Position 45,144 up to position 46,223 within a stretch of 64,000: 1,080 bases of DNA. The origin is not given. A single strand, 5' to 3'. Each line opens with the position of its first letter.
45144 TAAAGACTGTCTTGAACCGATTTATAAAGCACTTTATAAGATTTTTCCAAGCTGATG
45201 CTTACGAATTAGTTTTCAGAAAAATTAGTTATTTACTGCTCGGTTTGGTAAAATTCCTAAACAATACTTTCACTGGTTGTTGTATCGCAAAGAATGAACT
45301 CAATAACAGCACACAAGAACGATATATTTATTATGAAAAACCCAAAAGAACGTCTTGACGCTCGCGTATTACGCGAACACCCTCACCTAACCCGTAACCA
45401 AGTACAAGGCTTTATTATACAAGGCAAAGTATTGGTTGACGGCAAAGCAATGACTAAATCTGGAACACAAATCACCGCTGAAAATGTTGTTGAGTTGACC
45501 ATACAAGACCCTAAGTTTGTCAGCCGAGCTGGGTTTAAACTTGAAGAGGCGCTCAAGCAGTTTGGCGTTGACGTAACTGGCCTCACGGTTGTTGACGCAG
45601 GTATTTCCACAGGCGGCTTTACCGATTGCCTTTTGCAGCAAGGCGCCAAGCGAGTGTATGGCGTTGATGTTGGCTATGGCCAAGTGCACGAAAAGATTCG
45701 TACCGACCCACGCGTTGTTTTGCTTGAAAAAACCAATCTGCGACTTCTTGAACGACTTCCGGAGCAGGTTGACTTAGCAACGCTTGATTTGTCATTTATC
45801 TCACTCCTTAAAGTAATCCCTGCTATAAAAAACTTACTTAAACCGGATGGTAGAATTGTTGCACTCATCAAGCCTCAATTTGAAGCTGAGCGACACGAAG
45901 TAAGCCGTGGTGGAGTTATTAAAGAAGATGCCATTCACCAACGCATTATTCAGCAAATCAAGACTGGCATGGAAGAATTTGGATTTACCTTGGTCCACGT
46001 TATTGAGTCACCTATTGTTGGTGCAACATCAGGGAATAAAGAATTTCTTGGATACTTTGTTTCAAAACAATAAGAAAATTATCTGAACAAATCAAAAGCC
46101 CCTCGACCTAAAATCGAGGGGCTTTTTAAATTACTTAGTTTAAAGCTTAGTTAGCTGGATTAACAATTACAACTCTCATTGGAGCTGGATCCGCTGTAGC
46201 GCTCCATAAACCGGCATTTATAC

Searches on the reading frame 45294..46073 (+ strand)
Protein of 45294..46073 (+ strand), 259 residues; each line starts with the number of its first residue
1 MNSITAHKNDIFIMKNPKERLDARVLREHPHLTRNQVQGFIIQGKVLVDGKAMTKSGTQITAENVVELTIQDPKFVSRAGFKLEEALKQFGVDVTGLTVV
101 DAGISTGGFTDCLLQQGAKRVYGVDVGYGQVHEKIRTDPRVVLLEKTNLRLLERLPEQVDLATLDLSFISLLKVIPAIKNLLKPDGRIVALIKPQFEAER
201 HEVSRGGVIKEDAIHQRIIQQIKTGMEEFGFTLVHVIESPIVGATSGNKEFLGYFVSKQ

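Call 11: search_protein_families(library=pfam, proteins=[window:45294-46073:+], max_evalue=0.00001)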
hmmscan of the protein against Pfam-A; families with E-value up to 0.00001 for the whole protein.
window:45294-46073:+ (259 aa): 2 families
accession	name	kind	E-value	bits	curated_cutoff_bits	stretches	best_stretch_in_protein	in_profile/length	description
PF01728.25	FtsJ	-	6e-40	137.5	24.1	1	75-252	1-176/181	FtsJ-like methyltransferase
PF01479.30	S4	-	1.3e-07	31.6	22.8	1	19-66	1-48/48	S4 domain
